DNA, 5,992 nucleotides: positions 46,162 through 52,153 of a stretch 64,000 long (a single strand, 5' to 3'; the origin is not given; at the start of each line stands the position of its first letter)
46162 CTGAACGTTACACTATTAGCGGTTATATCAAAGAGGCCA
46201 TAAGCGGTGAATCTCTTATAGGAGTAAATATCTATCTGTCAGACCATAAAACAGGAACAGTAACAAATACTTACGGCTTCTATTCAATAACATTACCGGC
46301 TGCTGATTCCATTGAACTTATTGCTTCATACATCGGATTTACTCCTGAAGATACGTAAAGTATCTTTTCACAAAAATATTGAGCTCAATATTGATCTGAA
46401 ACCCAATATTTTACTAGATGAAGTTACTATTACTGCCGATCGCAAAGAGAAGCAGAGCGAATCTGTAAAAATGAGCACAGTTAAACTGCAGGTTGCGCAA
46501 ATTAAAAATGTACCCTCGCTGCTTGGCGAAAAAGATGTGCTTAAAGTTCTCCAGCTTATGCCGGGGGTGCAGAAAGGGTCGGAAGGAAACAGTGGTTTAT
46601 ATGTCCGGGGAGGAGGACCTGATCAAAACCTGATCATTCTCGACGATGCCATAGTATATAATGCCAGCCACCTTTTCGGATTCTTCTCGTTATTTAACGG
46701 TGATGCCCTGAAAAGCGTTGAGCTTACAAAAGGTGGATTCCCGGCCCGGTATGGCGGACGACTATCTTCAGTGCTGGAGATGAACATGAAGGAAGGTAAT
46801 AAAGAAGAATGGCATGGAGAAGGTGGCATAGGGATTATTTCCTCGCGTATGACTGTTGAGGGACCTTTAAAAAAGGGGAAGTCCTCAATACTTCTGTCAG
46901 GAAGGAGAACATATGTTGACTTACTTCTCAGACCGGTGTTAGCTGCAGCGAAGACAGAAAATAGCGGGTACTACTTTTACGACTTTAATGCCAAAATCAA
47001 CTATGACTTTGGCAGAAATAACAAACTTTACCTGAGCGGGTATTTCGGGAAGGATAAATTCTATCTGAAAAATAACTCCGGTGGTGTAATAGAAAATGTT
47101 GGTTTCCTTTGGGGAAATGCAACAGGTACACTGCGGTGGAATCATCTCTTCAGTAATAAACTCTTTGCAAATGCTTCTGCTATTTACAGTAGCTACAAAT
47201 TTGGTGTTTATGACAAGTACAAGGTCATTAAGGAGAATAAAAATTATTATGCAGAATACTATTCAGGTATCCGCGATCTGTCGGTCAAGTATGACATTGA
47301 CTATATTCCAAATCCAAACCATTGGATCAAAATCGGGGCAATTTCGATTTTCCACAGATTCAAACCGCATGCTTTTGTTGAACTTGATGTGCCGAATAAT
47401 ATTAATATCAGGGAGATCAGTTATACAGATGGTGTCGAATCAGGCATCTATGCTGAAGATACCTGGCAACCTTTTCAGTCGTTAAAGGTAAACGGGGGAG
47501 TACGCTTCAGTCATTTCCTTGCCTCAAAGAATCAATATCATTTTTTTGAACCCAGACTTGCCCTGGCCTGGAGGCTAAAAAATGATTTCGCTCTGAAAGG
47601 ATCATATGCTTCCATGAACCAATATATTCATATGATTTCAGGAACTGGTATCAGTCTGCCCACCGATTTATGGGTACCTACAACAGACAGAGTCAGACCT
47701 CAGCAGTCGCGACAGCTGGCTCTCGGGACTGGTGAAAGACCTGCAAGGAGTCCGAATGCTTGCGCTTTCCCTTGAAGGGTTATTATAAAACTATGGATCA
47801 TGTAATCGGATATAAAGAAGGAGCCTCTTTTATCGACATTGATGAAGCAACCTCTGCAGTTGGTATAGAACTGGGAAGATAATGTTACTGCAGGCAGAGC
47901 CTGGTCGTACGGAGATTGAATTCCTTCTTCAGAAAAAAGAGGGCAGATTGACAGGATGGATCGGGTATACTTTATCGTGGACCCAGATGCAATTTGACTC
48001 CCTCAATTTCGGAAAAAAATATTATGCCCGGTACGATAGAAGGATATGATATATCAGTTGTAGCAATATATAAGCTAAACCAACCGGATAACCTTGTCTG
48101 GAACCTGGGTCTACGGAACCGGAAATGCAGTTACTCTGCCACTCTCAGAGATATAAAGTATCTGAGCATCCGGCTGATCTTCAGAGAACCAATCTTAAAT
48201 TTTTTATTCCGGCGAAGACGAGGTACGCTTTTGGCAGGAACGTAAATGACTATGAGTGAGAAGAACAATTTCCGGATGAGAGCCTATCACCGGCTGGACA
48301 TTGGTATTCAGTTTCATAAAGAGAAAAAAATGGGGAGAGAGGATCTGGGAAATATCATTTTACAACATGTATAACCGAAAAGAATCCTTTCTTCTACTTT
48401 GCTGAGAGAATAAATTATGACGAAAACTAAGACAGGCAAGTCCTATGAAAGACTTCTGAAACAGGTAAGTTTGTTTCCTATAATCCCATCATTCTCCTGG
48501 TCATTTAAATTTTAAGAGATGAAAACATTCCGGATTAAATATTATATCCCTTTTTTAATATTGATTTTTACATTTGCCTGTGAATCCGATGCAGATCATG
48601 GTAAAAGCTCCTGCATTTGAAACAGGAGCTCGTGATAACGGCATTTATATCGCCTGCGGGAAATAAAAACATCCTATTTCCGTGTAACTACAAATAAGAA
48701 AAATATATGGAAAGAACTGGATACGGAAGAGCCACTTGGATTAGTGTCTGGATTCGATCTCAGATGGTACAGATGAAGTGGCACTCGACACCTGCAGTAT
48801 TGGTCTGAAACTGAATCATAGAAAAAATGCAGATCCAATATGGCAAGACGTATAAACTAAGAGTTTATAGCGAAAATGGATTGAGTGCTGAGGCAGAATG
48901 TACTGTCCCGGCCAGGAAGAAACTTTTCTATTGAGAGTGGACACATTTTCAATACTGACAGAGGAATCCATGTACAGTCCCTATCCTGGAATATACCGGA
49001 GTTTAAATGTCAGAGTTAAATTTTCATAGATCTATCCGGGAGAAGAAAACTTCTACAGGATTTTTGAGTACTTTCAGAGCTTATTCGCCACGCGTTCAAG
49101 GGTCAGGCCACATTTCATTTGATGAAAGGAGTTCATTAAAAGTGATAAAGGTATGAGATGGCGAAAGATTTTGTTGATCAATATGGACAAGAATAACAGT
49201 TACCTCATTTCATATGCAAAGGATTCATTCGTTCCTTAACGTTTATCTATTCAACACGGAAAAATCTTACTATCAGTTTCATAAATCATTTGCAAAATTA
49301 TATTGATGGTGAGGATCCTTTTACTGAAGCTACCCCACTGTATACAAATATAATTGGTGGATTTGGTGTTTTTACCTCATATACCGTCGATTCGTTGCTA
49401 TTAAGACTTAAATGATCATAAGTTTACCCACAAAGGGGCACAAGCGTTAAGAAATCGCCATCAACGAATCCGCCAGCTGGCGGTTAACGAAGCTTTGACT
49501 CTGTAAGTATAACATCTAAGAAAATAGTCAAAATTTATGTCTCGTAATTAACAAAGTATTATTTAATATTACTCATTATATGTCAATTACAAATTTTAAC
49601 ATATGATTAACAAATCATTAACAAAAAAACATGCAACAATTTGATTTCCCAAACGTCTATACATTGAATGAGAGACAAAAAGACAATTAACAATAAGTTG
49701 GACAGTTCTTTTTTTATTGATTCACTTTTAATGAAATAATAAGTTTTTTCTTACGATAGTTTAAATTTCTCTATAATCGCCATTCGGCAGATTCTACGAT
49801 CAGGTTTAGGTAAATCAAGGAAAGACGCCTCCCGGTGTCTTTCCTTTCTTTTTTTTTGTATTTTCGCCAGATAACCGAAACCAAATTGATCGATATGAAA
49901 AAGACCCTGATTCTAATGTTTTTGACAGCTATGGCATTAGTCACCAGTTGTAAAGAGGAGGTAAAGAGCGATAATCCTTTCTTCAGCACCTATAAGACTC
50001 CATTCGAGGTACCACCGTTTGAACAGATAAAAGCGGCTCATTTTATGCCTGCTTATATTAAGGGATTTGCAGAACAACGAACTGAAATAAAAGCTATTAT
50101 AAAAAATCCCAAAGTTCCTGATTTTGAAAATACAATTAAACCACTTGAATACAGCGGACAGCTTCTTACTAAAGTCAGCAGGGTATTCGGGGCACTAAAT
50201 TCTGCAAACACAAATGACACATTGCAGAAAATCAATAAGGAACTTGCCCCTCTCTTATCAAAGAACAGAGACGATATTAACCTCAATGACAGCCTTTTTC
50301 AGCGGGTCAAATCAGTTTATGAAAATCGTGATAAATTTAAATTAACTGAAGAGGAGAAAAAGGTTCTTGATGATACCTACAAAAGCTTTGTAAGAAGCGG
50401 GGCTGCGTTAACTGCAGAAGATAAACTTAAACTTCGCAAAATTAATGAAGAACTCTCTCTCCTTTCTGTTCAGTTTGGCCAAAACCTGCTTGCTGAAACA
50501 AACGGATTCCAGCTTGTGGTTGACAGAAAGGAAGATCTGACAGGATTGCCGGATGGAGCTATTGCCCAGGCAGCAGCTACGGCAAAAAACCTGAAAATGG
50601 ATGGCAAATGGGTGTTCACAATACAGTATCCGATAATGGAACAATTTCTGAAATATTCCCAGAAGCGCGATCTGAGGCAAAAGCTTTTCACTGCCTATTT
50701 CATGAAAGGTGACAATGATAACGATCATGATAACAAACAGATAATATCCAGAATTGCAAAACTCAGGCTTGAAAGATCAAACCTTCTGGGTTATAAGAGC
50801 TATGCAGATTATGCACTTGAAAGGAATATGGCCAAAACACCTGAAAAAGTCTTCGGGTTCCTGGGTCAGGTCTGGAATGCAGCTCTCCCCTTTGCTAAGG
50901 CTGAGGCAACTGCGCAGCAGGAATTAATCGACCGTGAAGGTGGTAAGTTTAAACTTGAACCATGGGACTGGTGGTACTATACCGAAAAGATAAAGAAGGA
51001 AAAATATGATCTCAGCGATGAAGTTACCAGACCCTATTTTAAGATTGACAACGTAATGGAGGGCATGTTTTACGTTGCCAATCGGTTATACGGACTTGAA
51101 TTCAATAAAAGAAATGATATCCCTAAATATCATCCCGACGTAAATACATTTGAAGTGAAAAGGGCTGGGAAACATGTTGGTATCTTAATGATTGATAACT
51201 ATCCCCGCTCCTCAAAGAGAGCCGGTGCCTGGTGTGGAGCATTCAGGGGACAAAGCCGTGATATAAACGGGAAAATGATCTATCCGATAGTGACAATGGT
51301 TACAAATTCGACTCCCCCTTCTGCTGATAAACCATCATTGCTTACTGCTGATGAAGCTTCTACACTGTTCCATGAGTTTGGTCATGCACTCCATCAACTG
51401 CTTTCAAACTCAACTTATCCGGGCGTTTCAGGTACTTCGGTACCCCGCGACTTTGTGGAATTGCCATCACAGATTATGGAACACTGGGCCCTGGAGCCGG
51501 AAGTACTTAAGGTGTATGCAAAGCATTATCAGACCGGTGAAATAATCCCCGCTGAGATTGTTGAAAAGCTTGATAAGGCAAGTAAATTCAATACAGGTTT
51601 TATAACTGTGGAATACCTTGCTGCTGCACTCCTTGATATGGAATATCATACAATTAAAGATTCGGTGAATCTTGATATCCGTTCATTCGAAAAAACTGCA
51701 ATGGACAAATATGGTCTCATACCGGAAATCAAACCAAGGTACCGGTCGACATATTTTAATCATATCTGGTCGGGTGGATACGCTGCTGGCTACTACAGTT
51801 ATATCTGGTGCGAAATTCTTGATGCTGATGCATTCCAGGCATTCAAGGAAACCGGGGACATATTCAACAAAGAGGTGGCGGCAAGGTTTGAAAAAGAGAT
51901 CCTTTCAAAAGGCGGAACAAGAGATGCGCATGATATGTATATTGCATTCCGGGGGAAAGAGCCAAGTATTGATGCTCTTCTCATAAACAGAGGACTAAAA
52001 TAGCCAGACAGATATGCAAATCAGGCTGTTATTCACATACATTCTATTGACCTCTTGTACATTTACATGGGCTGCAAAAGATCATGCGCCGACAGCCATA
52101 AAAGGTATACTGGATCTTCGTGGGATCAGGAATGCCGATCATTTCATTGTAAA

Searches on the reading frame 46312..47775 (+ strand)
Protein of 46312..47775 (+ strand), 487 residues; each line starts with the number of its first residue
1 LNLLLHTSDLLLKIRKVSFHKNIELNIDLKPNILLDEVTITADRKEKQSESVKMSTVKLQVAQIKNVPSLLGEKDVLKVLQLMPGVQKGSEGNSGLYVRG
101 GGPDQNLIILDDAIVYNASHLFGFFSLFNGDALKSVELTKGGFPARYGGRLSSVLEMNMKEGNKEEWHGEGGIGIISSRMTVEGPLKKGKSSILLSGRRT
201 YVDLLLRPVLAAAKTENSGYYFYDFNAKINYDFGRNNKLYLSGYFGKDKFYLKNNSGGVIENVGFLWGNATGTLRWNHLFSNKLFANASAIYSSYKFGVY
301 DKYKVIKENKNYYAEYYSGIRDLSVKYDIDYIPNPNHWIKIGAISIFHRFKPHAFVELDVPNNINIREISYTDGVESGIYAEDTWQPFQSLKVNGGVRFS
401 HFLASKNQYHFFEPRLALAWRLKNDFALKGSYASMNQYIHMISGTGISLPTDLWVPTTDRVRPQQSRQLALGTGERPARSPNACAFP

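Call 64: search_protein_families(library=pfam, proteins=[window:46312-47775:+], max_evalue=0.00001)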
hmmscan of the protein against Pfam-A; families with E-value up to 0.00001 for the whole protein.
window:46312-47775:+ (487 aa): 3 families
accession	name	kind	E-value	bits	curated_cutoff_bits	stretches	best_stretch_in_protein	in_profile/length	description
PF07715.20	Plug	-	4.1e-10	40.6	23.9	1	72-150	21-102/107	TonB-dependent Receptor Plug Domain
PF00593.30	TonB_dep_Rec_b-barrel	-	4e-09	37.3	27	1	217-434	18-239/436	TonB dependent receptor-like, beta-barrel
PF25183.1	OMP_b-brl_4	-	3.1e-08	33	30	0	217-301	149-235/838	Outer membrane beta barrel domain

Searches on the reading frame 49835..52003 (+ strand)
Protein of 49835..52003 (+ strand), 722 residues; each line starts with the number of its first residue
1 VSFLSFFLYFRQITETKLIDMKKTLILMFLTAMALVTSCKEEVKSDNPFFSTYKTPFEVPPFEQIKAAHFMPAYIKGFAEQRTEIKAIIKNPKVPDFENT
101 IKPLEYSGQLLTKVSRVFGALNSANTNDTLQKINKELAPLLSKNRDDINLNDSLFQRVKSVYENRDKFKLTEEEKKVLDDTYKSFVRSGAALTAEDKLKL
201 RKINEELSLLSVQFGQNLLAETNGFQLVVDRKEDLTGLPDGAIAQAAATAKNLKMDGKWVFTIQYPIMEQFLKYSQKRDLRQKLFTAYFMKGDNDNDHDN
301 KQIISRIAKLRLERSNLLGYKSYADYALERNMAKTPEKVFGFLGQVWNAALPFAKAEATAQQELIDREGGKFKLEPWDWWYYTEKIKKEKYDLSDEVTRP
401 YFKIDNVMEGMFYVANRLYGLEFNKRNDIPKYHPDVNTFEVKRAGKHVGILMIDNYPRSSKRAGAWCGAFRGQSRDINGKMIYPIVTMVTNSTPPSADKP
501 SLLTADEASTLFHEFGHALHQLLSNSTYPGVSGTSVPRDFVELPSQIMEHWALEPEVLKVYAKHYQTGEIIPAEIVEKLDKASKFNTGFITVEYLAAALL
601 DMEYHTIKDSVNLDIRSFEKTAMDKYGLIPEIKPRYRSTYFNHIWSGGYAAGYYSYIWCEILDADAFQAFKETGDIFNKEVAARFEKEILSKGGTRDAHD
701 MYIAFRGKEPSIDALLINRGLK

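Call 64: search_protein_families(library=pfam, proteins=[window:49835-52003:+], max_evalue=0.00001)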
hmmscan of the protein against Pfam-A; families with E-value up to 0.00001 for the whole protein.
window:49835-52003:+ (722 aa): 1 family
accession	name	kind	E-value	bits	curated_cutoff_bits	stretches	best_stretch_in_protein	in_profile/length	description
PF01432.26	Peptidase_M3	-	4.7e-133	445.3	27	1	271-719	1-455/457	Peptidase family M3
